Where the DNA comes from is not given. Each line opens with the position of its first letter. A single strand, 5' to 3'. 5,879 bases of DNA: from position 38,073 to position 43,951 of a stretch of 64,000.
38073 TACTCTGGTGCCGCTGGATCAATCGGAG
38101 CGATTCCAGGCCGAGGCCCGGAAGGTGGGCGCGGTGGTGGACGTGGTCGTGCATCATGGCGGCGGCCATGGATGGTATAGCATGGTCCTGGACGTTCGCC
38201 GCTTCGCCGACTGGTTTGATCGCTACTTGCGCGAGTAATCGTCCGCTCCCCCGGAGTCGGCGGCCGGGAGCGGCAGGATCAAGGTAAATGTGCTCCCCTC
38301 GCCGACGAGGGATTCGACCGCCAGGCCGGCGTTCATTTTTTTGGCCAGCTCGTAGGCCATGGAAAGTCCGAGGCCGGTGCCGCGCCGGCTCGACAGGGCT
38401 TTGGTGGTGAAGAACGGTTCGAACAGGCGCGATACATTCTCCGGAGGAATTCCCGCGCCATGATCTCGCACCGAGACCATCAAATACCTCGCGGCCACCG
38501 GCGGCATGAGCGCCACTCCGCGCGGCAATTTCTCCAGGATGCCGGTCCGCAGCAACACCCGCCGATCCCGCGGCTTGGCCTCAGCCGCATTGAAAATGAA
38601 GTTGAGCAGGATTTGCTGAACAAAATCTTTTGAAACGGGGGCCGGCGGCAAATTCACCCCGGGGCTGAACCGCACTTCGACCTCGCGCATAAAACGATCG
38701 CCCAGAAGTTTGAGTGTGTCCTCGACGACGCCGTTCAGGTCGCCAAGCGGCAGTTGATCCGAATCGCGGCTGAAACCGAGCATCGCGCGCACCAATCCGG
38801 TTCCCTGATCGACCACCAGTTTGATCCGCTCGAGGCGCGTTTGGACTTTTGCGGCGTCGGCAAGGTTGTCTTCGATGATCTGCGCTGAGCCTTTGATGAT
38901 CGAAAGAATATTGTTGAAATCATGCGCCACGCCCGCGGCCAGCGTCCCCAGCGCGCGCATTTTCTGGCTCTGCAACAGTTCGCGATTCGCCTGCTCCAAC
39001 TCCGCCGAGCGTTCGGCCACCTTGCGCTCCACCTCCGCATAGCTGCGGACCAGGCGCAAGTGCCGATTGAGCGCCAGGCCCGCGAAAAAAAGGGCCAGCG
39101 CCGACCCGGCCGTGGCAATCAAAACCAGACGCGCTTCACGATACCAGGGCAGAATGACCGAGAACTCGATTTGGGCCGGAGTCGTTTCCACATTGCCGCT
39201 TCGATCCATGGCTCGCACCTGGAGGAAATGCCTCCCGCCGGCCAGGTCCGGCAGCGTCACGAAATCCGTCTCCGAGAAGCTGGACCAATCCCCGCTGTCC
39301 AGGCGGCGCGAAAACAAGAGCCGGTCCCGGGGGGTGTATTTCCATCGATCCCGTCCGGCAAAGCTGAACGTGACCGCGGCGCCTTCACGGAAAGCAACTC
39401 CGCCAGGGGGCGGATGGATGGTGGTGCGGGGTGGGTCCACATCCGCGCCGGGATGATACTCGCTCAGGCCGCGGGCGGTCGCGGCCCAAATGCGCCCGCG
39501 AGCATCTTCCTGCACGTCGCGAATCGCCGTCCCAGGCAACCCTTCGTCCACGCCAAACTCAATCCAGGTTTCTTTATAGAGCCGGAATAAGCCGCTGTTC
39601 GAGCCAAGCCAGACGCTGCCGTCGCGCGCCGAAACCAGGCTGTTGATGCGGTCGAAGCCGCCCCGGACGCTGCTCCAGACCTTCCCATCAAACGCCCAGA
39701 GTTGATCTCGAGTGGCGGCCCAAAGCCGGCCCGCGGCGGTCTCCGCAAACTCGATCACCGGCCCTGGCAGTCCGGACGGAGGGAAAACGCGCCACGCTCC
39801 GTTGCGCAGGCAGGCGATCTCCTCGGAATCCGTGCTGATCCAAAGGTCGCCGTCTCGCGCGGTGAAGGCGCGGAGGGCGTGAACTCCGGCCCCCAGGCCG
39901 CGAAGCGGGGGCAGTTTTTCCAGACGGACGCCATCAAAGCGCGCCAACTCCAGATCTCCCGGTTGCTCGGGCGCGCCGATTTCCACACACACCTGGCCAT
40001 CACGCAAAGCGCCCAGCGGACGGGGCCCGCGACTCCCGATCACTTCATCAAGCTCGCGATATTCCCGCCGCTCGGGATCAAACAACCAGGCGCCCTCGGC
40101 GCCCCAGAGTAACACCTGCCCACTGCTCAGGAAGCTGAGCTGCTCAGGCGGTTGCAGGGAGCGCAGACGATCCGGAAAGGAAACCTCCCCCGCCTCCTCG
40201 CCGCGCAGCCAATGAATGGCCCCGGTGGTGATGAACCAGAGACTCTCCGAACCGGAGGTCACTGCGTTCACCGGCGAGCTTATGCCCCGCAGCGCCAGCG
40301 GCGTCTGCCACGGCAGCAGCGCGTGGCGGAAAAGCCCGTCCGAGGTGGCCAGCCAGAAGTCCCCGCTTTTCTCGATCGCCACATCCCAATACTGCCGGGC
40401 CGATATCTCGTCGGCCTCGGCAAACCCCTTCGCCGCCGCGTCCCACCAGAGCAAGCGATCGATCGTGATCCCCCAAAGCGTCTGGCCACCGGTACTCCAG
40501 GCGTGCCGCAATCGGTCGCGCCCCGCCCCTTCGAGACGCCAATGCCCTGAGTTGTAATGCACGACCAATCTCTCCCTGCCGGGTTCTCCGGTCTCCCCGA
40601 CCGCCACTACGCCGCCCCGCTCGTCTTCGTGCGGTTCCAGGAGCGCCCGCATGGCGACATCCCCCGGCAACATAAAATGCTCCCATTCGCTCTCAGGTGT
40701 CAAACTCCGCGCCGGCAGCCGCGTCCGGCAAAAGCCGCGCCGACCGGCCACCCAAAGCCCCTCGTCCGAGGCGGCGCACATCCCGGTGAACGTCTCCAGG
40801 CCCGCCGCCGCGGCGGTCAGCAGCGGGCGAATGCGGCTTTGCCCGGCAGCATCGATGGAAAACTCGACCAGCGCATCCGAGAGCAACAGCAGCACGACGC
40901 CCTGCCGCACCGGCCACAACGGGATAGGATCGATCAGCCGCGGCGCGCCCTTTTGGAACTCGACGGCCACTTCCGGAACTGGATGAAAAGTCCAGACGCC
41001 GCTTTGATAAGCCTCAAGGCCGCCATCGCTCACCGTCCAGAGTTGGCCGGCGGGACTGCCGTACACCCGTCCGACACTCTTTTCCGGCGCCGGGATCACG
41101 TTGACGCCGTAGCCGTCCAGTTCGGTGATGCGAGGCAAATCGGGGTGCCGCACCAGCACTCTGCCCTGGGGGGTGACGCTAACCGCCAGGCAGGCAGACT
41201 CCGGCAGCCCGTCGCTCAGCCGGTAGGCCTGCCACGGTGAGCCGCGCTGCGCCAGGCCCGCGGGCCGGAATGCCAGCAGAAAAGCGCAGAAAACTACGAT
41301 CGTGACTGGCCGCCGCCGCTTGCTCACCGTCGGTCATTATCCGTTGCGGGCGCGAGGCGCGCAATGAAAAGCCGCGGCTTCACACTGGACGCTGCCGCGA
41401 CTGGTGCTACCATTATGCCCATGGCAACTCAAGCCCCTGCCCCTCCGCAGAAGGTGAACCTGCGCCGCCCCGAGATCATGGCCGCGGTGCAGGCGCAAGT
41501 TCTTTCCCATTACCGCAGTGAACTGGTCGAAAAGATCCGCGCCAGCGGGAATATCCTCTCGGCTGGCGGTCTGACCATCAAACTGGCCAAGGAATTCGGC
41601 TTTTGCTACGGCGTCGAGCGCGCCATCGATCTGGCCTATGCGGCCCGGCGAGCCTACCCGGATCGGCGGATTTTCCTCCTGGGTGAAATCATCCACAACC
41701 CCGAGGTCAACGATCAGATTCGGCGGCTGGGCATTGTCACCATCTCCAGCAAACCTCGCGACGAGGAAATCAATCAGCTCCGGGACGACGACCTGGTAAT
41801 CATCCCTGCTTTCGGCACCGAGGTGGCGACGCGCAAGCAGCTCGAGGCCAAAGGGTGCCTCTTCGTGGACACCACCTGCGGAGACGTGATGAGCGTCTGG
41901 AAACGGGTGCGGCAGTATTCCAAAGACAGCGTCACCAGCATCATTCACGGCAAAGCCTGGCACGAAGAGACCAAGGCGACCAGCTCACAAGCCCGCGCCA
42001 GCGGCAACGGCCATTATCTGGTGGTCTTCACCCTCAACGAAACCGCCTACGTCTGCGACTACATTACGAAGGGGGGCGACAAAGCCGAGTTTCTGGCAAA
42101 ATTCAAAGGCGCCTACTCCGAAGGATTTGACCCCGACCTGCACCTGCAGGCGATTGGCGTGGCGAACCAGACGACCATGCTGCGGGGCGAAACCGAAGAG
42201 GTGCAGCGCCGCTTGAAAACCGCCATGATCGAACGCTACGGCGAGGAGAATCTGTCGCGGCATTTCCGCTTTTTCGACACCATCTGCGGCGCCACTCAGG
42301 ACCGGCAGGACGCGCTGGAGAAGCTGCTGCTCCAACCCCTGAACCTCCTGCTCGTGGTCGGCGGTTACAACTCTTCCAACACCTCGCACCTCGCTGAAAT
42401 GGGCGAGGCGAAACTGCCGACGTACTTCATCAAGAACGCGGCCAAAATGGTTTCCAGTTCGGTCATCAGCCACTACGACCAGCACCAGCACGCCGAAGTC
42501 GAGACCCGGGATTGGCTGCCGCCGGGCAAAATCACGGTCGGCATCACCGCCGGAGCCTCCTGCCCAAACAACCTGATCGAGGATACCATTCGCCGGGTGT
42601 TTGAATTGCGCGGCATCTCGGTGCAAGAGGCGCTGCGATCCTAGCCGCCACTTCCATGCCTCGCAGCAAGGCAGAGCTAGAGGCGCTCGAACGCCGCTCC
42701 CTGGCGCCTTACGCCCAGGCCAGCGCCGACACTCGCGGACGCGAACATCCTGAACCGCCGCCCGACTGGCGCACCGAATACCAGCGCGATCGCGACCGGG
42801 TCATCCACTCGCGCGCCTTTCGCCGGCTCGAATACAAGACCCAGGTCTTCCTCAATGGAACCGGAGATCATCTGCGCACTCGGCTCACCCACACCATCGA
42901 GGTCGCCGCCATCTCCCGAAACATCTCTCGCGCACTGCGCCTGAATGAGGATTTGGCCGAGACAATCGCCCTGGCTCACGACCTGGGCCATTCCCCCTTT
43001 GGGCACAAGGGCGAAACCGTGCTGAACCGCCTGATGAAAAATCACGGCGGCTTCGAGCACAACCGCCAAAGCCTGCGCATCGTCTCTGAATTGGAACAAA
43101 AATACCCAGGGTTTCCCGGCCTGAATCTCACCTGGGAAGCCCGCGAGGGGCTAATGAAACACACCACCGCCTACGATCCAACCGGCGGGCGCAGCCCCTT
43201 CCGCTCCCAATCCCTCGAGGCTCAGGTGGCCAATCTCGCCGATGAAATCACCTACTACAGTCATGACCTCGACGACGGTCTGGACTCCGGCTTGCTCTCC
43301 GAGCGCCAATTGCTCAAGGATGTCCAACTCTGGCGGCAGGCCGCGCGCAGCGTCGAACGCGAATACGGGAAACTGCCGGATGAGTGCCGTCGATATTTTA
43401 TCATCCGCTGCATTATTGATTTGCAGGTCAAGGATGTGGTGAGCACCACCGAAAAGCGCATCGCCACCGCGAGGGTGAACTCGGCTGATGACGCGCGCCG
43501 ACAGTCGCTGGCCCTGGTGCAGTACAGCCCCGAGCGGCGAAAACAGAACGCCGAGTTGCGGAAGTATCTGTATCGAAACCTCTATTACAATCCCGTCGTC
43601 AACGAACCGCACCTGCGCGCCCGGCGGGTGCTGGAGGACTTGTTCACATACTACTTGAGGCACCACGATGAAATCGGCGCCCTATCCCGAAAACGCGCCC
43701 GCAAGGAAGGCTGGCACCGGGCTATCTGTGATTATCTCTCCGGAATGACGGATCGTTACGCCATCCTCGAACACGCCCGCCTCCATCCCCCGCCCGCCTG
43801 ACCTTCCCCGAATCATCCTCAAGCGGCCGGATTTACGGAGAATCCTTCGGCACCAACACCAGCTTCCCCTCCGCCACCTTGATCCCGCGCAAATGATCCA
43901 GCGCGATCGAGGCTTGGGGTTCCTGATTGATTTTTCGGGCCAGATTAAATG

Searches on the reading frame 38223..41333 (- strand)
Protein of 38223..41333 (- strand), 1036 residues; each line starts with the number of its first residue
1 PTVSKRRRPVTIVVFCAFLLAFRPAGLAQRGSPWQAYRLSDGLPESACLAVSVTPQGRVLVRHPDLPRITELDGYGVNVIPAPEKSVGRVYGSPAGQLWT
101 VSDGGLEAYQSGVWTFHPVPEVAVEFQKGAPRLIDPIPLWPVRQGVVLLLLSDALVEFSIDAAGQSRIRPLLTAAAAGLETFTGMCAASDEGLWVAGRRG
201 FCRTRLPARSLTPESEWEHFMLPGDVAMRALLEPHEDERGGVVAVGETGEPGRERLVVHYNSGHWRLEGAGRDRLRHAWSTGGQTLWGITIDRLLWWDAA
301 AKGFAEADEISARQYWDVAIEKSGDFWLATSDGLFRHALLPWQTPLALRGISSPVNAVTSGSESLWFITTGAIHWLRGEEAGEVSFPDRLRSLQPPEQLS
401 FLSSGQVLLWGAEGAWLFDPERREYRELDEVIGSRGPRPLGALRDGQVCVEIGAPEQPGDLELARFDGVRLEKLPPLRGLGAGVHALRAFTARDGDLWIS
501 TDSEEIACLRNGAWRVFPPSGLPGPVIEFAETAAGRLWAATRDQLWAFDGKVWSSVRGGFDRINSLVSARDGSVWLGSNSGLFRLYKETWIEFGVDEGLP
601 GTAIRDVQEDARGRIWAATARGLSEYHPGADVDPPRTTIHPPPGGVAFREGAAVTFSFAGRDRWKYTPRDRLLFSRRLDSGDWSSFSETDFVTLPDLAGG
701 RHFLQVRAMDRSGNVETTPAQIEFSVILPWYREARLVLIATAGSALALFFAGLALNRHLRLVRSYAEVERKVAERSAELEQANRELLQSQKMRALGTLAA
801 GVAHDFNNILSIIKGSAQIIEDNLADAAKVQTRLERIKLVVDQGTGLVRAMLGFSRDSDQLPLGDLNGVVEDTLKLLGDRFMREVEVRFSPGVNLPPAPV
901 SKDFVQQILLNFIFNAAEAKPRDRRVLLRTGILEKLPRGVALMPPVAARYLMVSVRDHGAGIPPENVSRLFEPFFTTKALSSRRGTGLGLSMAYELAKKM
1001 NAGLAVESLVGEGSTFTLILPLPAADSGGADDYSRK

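Call 79: search_protein_families(library=pfam, proteins=[window:38223-41333:-], max_evalue=0.00001)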
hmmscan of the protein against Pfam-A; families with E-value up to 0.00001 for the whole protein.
window:38223-41333:- (1036 aa): 3 families
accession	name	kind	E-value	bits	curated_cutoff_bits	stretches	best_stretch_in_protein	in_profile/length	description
PF02518.31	HATPase_c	-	3.9e-20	72.8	26.4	1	903-1023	4-110/111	Histidine kinase-, DNA gyrase B-, and HSP90-like ATPase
PF07494.17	Reg_prop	-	1.6e-12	46.4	20.4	0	598-620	1-23/24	Two component regulator propeller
PF00512.31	HisKA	-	6.2e-06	26.6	26.9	0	795-856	2-62/66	His Kinase A (phospho-acceptor) domain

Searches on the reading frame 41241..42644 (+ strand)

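Call 79: search_protein_families(library=pfam, proteins=[window:41241-42644:+], max_evalue=0.00001)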
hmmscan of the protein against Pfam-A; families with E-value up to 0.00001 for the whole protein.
window:41241-42644:+ (467 aa): 1 family
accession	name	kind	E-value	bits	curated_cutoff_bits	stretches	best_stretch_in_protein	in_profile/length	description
PF02401.23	LYTB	-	1.1e-67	228.6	24.5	1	113-452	1-265/267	LytB protein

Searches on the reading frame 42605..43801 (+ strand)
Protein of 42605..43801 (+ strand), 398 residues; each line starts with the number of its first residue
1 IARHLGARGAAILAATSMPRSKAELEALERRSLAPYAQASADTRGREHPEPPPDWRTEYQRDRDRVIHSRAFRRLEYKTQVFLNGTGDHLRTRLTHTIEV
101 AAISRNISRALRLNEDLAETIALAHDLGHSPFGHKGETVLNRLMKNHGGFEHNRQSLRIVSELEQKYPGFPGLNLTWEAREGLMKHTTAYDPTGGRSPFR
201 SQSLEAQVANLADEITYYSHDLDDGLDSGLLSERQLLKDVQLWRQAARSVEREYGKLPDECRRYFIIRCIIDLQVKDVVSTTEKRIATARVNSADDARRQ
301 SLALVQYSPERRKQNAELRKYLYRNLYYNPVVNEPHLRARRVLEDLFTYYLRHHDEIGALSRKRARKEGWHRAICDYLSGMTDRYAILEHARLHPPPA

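Call 79: search_protein_families(library=pfam, proteins=[window:42605-43801:+], max_evalue=0.00001)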
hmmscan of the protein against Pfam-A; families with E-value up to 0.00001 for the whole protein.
window:42605-43801:+ (398 aa): 2 families
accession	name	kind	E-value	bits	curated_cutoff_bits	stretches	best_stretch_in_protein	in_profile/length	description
PF13286.11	HD_assoc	-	6.1e-21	75.2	22.2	1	305-392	1-91/91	Phosphohydrolase-associated domain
PF01966.28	HD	-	3.4e-15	56.8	22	1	93-216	1-114/116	HD domain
